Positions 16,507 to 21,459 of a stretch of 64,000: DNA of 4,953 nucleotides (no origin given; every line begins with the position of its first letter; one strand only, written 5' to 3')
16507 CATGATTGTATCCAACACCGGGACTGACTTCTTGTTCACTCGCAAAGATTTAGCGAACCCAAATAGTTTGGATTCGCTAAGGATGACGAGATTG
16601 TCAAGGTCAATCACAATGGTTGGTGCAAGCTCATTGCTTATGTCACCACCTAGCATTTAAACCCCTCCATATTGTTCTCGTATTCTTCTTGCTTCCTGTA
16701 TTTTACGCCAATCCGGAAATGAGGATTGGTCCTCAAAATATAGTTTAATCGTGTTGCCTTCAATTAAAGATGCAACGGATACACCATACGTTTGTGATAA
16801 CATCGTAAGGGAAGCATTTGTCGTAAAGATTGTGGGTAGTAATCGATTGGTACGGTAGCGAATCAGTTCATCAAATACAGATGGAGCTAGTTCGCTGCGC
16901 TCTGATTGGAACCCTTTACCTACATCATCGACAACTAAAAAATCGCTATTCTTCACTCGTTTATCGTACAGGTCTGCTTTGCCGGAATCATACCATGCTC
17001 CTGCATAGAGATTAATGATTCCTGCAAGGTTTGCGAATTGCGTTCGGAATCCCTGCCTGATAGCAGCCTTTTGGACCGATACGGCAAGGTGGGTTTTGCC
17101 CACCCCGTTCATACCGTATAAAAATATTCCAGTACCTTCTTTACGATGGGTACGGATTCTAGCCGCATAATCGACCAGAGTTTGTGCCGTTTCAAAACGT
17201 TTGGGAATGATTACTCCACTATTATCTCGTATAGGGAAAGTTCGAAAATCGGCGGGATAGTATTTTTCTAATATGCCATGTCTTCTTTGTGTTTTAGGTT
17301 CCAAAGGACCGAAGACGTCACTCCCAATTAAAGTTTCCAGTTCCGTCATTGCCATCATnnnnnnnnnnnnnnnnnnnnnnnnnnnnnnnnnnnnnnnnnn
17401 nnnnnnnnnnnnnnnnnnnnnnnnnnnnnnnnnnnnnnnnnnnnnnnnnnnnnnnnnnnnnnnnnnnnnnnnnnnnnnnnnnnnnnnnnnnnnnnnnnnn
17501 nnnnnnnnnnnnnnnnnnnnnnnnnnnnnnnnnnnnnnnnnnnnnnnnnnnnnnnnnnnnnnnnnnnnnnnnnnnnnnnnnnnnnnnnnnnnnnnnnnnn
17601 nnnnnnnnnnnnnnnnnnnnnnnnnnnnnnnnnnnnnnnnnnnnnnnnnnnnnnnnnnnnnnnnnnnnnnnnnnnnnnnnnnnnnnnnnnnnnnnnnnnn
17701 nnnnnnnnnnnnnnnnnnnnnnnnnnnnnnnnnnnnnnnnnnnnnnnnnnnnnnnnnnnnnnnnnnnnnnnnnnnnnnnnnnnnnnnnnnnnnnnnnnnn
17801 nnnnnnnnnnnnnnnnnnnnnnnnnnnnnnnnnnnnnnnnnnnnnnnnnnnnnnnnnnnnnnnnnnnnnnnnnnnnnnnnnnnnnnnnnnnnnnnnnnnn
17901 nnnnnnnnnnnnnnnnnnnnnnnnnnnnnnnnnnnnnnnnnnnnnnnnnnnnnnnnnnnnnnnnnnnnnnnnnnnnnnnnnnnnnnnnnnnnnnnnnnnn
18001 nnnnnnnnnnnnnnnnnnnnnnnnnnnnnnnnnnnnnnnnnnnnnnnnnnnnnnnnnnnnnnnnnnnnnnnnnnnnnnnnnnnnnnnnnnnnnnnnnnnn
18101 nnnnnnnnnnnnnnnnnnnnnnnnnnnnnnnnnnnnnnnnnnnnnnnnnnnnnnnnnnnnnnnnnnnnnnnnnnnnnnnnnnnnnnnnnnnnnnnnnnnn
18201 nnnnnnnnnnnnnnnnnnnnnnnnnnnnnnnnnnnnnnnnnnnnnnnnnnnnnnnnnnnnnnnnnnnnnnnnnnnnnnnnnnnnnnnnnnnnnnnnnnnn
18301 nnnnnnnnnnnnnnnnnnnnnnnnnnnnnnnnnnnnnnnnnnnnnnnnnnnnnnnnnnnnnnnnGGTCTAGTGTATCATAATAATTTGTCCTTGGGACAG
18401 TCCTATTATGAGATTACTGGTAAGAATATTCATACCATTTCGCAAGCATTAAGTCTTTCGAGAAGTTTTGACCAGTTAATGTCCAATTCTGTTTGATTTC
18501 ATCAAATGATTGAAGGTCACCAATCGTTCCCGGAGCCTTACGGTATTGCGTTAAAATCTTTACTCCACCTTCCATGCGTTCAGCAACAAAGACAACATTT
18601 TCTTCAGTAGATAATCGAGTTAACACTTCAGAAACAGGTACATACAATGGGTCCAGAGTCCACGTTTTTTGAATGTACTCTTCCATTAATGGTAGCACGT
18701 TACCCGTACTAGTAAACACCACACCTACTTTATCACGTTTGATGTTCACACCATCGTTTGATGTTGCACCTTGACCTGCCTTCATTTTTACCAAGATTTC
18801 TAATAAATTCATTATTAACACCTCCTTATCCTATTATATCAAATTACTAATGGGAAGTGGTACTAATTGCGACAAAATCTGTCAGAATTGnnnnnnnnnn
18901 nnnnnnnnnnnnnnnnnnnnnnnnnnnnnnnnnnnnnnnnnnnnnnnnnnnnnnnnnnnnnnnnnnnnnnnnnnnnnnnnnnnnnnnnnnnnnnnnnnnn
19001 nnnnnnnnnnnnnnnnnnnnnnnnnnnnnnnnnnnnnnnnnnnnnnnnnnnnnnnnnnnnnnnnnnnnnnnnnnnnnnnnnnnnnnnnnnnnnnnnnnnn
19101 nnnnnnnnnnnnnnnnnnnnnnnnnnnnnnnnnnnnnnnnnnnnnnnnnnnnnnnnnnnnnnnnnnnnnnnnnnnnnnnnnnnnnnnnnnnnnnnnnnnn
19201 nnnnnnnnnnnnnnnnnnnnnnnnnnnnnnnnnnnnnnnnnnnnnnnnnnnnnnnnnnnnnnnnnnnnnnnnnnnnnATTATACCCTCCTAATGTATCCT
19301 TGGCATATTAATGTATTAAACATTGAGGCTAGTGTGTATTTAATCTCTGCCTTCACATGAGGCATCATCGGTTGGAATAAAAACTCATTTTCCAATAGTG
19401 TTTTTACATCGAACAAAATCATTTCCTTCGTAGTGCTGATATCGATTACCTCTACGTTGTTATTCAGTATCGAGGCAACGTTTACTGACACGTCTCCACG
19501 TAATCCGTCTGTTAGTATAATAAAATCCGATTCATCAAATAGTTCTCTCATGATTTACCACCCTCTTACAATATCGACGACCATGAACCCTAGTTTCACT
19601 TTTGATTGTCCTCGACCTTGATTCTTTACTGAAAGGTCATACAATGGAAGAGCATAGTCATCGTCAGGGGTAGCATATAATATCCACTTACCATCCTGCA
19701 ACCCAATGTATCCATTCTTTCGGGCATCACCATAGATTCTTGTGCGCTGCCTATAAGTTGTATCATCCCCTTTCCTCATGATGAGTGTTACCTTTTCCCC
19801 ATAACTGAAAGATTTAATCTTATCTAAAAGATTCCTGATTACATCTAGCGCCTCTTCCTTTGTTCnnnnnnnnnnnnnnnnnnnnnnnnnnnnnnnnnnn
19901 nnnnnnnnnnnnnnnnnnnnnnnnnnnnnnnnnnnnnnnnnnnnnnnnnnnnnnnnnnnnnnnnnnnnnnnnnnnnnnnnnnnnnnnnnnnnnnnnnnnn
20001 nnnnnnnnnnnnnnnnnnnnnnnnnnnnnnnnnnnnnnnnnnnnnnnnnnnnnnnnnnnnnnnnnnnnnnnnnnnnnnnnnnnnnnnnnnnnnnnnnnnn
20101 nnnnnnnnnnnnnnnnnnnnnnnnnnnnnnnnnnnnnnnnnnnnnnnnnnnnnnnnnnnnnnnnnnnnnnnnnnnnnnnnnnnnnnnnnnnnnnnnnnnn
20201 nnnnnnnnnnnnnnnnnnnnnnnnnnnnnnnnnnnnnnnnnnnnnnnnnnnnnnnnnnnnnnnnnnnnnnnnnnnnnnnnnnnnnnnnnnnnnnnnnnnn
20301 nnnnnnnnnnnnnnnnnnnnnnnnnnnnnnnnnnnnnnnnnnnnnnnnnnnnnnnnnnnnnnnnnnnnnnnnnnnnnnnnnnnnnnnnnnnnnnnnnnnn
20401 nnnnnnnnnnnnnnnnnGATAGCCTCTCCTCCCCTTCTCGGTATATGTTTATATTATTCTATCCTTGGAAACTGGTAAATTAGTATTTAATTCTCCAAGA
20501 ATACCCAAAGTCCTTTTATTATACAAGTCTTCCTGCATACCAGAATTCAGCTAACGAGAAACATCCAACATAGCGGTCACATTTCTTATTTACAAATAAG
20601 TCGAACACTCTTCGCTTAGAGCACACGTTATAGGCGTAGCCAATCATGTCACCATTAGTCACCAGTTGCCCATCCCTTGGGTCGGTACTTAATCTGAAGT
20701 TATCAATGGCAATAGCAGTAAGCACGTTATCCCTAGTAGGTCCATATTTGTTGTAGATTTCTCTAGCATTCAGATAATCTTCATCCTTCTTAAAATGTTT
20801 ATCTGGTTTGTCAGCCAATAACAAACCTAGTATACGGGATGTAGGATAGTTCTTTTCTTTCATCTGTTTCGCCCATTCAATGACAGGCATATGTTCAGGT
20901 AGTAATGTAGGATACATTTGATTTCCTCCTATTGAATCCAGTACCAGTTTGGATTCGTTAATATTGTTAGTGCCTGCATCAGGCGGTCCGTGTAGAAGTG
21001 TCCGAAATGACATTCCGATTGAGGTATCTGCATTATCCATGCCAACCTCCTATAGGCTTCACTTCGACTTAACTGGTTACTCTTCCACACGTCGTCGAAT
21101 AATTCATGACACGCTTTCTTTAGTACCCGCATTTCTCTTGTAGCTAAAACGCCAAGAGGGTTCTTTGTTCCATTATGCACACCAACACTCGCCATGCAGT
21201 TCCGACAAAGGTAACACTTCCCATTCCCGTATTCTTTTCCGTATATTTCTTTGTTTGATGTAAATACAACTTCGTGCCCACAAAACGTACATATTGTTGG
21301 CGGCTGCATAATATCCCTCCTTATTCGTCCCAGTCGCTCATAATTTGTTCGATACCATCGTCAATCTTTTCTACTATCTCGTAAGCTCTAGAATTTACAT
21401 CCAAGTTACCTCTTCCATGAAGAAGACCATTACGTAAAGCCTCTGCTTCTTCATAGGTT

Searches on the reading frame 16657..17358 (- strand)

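Call 47: search_protein_families(library=pfam, max_evalue=0.01, proteins=[window:16657-17358:-])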
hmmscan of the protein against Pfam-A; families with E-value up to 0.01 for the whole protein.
window:16657-17358:- (233 aa): 4 families
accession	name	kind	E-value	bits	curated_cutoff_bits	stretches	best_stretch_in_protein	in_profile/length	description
PF01695.23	IstB_IS21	-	4.7e-13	49.6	24.1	1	77-192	94-204/238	IstB-like ATP binding protein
PF13191.12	AAA_16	-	1.9e-05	25.6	32.6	1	58-116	9-64/167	AAA ATPase domain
PF00308.24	Bac_DnaA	-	3.6e-05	24.5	23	1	76-147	35-107/162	Bacterial DnaA ATPAse domain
PF00004.35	AAA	-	0.004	18.1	21.2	1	78-181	1-109/131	ATPase family associated with various cellular activities (AAA)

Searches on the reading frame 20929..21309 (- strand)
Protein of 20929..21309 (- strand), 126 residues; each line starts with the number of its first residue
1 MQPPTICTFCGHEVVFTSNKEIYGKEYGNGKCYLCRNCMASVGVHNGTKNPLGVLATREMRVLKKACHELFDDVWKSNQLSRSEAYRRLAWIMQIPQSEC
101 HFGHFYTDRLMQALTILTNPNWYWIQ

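Call 48: search_protein_families(library=pfam, max_evalue=0.01, proteins=[window:20929-21309:-])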
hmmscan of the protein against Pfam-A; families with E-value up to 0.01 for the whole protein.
window:20929-21309:- (126 aa): 1 family
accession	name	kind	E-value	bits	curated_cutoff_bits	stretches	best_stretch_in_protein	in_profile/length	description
PF11672.13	DUF3268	-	2.2e-38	131.8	28.4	1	4-117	2-118/121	zinc-finger-containing domain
